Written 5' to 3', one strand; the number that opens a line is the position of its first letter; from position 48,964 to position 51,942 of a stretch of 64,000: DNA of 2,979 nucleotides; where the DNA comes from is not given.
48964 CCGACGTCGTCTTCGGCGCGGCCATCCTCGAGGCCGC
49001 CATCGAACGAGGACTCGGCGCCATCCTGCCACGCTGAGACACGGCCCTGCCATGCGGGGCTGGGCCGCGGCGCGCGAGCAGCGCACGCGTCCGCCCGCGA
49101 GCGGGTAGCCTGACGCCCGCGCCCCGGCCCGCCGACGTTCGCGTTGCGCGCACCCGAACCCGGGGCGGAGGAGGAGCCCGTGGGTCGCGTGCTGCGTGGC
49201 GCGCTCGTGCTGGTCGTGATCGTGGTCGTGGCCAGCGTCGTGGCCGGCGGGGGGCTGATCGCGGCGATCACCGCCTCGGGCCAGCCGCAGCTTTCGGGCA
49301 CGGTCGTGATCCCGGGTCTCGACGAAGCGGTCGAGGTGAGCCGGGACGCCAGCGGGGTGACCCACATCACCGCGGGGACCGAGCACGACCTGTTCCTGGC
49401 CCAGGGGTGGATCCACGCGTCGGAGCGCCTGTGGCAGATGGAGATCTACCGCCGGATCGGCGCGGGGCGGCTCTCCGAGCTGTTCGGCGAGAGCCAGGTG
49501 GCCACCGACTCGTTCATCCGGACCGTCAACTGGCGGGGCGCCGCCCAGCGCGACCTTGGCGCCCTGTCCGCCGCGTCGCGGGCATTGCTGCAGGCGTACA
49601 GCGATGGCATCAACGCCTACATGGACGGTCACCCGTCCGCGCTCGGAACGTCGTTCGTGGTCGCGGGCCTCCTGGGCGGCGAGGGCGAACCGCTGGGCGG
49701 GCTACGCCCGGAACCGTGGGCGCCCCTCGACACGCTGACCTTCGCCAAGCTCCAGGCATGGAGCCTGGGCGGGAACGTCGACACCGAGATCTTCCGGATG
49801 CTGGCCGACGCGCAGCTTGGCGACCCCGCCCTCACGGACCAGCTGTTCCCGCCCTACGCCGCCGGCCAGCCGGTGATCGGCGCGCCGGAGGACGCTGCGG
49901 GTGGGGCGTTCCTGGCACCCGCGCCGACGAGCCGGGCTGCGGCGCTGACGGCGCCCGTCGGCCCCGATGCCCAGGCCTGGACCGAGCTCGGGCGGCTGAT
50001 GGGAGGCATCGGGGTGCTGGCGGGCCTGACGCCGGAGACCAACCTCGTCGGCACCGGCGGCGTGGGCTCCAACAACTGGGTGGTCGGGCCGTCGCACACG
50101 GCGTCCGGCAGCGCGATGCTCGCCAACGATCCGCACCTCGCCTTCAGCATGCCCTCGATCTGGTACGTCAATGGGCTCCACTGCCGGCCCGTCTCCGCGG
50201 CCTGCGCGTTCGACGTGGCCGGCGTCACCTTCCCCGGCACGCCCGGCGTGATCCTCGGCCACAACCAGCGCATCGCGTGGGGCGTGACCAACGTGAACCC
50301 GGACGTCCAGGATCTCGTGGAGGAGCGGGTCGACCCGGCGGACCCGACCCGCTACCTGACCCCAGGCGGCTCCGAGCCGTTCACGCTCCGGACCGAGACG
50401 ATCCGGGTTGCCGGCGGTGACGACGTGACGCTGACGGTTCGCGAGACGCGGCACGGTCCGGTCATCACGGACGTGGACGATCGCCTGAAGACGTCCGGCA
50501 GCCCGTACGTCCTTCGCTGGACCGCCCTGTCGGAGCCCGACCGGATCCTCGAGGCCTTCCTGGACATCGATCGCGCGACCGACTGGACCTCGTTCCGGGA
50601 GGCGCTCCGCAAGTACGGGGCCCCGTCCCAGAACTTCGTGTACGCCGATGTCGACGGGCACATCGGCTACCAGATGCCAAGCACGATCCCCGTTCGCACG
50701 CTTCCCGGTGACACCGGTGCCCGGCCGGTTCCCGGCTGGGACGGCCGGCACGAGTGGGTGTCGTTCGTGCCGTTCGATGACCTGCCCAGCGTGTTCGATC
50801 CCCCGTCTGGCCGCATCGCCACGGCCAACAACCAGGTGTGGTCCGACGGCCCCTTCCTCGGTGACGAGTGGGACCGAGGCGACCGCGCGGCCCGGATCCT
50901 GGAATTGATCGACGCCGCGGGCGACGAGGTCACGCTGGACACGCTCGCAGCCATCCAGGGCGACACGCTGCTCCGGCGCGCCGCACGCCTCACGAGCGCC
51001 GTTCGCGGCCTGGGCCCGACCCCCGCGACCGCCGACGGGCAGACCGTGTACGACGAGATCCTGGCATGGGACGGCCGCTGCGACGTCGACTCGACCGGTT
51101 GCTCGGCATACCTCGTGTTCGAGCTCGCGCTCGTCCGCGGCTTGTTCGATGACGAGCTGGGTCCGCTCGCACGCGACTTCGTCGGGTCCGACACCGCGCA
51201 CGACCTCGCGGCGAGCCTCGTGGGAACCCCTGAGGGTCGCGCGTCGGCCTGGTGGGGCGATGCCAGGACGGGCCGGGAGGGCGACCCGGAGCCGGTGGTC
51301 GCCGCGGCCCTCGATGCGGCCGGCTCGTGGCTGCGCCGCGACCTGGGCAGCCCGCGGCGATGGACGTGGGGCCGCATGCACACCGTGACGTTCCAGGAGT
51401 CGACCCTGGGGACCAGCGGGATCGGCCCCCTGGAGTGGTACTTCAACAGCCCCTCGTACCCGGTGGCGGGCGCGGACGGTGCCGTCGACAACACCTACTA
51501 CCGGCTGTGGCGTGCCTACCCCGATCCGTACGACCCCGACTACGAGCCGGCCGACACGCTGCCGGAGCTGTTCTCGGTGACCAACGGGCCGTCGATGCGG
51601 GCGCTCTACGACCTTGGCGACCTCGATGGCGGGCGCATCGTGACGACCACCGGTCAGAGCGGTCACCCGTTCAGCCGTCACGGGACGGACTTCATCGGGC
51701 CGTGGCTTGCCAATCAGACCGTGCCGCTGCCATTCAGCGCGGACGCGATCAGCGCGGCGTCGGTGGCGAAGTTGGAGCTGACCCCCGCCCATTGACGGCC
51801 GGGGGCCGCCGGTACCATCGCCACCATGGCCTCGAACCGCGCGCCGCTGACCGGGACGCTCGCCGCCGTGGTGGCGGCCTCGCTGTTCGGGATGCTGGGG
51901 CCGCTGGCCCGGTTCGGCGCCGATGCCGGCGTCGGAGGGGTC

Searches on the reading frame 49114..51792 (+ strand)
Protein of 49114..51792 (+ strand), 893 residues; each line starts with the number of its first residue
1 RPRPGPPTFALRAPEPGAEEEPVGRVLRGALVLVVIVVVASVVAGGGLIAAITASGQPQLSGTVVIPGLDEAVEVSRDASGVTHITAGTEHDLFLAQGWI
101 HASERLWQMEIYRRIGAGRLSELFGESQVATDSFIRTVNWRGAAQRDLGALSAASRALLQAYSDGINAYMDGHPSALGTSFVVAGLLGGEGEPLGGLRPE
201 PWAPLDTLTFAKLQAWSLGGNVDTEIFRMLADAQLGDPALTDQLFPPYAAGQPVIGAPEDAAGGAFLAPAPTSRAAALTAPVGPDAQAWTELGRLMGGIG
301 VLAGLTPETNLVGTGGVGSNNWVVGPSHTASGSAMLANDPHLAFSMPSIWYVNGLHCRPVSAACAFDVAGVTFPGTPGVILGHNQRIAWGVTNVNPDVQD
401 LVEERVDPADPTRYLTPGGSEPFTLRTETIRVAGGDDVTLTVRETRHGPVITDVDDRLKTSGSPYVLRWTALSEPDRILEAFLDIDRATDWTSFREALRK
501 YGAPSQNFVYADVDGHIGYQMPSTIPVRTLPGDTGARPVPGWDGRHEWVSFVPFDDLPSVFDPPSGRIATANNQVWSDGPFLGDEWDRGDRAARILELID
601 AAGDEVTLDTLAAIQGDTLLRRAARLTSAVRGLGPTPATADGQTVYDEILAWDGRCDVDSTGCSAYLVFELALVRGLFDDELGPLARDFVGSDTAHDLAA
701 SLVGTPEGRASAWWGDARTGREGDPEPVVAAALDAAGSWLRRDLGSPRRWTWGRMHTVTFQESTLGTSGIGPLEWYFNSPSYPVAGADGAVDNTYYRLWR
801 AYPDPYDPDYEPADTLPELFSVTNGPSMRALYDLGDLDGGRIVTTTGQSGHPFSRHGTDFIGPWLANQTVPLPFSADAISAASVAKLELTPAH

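Call 73: search_protein_families(library=pfam, max_evalue=0.00001, proteins=[window:49114-51792:+])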
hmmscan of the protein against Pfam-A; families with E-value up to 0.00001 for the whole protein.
window:49114-51792:+ (893 aa): 1 family
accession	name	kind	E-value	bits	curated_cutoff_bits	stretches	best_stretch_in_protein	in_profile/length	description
PF01804.23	Penicil_amidase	-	7.6e-216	719.7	21.3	1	73-880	2-674/675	Penicillin amidase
